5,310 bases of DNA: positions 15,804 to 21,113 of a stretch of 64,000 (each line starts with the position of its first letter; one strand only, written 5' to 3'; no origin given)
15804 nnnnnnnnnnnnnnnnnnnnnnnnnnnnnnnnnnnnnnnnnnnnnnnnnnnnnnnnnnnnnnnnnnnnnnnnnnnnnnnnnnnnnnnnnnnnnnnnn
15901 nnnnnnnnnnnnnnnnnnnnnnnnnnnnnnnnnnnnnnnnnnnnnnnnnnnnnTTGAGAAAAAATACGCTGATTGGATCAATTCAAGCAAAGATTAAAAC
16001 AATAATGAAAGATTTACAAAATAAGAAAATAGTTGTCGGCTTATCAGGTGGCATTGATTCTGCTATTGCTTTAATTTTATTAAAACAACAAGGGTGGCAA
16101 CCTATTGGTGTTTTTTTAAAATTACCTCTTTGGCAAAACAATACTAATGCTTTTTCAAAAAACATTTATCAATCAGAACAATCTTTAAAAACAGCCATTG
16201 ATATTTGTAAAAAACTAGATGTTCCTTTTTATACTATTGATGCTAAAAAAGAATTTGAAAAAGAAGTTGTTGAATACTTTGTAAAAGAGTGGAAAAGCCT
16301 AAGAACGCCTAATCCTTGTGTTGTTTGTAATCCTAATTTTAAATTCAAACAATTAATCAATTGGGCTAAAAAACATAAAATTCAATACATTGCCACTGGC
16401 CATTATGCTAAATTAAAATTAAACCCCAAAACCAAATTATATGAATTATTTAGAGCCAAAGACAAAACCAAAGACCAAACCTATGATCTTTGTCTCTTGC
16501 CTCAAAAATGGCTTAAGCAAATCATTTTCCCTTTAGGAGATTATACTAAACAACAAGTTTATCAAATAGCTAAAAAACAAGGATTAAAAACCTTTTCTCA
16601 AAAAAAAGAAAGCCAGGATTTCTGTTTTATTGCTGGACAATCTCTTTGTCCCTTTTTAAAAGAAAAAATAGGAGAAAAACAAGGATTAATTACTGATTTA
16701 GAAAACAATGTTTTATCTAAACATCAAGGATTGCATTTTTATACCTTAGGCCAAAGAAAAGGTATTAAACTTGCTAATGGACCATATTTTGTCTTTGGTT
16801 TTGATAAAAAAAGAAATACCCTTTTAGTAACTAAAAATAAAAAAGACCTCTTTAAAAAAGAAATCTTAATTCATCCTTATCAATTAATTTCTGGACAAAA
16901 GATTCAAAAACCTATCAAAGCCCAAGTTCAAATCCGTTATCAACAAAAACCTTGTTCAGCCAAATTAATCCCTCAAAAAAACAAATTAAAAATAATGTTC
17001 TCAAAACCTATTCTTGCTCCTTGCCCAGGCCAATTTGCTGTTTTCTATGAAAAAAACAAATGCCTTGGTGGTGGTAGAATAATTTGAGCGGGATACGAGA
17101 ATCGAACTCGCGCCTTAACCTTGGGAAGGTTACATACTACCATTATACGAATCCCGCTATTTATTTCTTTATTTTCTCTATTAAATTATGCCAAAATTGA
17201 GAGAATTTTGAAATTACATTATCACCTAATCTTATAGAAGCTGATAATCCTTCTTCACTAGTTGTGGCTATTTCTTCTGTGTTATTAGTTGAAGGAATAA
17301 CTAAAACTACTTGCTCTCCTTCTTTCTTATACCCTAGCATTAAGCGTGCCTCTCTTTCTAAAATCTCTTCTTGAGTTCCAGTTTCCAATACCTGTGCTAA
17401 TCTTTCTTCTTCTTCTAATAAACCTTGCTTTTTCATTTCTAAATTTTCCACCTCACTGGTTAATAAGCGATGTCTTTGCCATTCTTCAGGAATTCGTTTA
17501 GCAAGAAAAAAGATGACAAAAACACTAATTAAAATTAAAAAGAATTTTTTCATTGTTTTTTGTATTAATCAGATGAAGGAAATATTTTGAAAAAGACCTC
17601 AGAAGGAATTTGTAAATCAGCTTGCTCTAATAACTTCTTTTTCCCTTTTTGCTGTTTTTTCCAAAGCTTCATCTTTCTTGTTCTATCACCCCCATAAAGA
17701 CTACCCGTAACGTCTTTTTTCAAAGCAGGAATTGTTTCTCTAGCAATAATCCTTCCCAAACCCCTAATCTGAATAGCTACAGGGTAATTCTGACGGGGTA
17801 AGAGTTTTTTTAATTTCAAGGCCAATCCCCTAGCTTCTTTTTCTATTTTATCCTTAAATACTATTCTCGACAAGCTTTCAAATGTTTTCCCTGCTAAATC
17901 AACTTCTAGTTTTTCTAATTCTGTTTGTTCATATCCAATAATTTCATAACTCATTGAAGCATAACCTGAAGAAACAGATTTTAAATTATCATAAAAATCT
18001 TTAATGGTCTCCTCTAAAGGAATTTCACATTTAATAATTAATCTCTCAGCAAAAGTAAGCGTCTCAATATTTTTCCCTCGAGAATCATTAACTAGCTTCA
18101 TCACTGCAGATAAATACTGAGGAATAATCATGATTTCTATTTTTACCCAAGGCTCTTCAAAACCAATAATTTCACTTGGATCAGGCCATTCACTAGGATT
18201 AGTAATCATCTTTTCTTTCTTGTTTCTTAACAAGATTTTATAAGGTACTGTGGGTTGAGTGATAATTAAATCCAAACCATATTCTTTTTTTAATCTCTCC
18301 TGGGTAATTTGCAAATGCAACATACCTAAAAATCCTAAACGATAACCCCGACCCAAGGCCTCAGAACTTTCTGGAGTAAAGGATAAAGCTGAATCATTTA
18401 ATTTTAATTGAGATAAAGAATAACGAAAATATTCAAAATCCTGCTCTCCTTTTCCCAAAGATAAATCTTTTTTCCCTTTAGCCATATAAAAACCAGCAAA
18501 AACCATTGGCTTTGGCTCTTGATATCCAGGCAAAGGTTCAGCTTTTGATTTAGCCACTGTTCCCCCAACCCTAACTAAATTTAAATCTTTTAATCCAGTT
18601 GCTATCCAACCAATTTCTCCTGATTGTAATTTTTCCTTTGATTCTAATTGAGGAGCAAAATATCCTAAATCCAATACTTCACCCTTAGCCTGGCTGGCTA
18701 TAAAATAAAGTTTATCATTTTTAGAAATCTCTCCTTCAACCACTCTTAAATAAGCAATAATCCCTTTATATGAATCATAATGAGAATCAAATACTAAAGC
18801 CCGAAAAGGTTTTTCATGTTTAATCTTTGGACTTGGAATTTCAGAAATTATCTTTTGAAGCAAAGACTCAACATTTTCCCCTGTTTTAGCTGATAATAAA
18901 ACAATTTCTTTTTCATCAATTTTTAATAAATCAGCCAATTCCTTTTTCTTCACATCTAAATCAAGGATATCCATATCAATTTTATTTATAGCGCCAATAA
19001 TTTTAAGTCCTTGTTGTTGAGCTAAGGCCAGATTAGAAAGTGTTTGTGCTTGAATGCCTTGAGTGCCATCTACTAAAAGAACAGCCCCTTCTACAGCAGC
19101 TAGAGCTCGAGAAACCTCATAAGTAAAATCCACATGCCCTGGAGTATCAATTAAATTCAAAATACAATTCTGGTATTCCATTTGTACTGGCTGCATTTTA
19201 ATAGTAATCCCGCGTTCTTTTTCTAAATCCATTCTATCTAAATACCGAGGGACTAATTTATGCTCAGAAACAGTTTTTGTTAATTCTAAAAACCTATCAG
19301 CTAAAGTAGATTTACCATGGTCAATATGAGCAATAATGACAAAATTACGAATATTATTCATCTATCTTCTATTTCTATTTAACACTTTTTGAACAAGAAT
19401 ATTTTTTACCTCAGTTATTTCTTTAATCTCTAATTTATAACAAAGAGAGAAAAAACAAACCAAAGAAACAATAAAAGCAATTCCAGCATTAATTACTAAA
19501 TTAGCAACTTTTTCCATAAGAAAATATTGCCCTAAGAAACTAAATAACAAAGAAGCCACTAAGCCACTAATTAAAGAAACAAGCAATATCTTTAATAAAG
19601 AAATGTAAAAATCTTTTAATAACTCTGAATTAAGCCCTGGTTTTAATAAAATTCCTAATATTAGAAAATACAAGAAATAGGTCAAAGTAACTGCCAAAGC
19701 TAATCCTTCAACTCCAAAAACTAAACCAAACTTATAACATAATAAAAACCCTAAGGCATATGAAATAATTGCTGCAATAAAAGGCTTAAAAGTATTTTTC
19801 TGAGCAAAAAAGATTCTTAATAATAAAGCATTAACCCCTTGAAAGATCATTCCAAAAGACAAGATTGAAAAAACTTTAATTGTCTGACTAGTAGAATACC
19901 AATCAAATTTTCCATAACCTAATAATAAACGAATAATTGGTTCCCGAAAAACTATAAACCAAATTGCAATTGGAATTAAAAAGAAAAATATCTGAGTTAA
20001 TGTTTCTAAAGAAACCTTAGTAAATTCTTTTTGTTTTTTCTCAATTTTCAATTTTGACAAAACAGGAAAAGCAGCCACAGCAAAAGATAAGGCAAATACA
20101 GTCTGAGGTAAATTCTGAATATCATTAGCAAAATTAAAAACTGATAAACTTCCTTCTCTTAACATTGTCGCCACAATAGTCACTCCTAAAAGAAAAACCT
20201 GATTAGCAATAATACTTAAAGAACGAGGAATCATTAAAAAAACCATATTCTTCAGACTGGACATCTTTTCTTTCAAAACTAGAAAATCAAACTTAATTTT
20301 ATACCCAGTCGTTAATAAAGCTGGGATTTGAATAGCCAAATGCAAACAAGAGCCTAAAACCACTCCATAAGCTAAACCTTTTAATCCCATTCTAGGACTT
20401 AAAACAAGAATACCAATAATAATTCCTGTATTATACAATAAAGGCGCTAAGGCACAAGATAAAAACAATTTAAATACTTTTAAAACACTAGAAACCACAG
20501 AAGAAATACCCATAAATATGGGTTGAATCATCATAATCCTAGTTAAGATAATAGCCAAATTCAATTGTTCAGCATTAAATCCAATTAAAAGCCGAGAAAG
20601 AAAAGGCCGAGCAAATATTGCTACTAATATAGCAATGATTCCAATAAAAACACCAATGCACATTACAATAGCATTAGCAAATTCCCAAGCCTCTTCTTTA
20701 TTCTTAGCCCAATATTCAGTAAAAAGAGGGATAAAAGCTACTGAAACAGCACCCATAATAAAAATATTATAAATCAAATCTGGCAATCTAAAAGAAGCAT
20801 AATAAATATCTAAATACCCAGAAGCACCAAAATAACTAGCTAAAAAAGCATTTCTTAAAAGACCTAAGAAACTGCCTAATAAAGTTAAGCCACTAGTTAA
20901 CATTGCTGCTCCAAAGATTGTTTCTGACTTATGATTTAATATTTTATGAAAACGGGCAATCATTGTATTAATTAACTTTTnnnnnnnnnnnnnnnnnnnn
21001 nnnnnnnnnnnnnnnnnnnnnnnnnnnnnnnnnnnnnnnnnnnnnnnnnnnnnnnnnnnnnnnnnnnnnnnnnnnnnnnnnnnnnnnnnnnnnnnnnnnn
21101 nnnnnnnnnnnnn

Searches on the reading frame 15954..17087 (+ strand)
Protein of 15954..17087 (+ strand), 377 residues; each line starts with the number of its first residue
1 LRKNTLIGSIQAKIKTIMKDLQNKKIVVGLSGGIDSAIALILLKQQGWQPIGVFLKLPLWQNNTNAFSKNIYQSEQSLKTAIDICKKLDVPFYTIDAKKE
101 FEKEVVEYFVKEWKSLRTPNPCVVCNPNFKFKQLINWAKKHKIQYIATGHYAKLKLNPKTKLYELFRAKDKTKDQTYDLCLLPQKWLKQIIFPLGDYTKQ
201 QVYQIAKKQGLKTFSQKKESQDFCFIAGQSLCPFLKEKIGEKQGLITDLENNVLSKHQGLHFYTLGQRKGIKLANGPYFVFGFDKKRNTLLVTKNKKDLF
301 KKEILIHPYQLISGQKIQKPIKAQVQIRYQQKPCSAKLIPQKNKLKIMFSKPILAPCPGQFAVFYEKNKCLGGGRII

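Call 10: search_protein_families(library=pfam, max_evalue=0.01, proteins=[window:15954-17087:+])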
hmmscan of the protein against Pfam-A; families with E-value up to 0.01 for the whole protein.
window:15954-17087:+ (377 aa): 9 families
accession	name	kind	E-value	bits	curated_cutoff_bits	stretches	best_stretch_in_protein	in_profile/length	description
PF03054.22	tRNA_Me_trans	-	2.4e-63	213.9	20.6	1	24-227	1-201/202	tRNA methyl transferase HUP domain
PF20259.3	tRNA_Me_trans_M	-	1.2e-18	66.9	27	1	234-293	3-65/66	tRNA methyl transferase PRC-barrel domain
PF20258.4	tRNA_Me_trans_C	-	1.9e-16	60.6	20.6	1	302-376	2-77/77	Aminomethyltransferase beta-barrel domain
PF02540.23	NAD_synthase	-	3.3e-08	33.4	21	1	9-151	4-130/242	NAD synthase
PF01171.26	ATP_bind_3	-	2.6e-05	24.5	27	1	25-214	1-164/182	PP-loop family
PF00764.25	Arginosuc_synth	-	8.4e-05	23.1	27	1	25-150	1-115/162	Arginosuccinate synthase N-terminal HUP domain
PF02568.20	ThiI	-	0.0022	18.1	20.5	0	25-60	5-41/197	Thiamine biosynthesis protein (ThiI)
PF06508.19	QueC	-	0.0023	17.9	22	0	25-211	1-175/210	Queuosine biosynthesis protein QueC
PF01507.26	PAPS_reduct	-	0.0029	18.1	22.5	1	26-212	2-155/175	Phosphoadenosine phosphosulfate reductase domain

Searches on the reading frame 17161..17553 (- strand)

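Call 10: search_protein_families(library=pfam, max_evalue=0.01, proteins=[window:17161-17553:-])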
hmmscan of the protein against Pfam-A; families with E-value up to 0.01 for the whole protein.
window:17161-17553:- (130 aa): 1 family
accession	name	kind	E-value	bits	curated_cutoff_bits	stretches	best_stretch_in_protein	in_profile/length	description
PF04977.20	DivIC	-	7.1e-08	32.6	28.9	1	13-86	4-78/80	Septum formation initiator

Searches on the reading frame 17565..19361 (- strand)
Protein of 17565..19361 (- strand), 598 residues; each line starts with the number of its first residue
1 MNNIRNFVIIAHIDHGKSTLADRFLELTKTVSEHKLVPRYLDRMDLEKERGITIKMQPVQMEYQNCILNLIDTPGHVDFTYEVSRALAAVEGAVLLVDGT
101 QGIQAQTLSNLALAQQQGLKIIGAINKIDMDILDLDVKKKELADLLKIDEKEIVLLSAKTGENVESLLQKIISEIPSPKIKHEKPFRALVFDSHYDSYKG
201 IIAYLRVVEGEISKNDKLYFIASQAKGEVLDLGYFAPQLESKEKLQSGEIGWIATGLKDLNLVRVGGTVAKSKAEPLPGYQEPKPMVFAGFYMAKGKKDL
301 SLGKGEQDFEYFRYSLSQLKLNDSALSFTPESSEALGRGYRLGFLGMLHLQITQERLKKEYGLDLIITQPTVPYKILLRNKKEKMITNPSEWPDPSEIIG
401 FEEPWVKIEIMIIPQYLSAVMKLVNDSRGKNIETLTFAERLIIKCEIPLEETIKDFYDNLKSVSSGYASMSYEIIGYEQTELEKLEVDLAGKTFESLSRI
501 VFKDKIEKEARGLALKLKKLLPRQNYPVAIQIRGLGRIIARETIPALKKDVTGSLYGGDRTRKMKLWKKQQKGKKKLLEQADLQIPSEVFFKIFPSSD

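Call 10: search_protein_families(library=pfam, max_evalue=0.01, proteins=[window:17565-19361:-])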
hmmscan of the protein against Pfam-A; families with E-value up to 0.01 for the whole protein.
window:17565-19361:- (598 aa): 10 families
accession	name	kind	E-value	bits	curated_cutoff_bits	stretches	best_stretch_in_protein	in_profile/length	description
PF00009.33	GTP_EFTU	-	8.3e-54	182.5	26.5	1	3-177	2-188/188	Elongation factor Tu GTP binding domain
PF06421.17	LepA_C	-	1.3e-30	106.1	29.7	1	491-594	3-106/107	GTP-binding protein LepA C-terminus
PF00679.30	EFG_C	-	1.6e-18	67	27.9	1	402-486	3-87/89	Elongation factor G C-terminus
PF22042.2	EF-G_D2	-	2.8e-05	24.6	27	1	185-222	1-38/84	Elongation factor G domain 2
PF03144.31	GTP_EFTU_D2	-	3.2e-05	24.7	30.3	1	200-269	1-72/73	Elongation factor Tu domain 2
PF01926.29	MMR_HSR1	-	0.0003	21.3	21.9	1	14-127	9-113/113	50S ribosome-binding GTPase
PF16658.11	RF3_C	-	0.00072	19.8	40.1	1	312-380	26-91/132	Class II release factor RF3, C-terminal domain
PF00071.28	Ras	-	0.0013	18.8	21.6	1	51-175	33-160/162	Ras family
PF16897.10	MMR_HSR1_Xtn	-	0.0039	17.6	35.2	1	117-174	54-103/106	C-terminal region of MMR_HSR1 domain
PF14492.12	EFG_III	-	0.008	16.7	27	0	345-368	51-74/75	Elongation Factor G, domain III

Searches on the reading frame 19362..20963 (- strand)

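Call 9: search_protein_families(library=pfam, max_evalue=0.01, proteins=[window:19362-20963:-])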
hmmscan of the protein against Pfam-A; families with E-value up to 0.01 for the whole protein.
window:19362-20963:- (533 aa): 3 families
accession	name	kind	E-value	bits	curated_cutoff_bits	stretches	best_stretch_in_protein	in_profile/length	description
PF03023.19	MurJ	-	2.2e-76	257.8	27.4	1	41-490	1-450/451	Lipid II flippase MurJ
PF01554.23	MatE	-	9.6e-10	38.8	24.9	2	248-410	3-160/161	MatE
PF13440.11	Polysacc_synt_3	-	3.6e-08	33.5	23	1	101-349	51-285/293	Polysaccharide biosynthesis protein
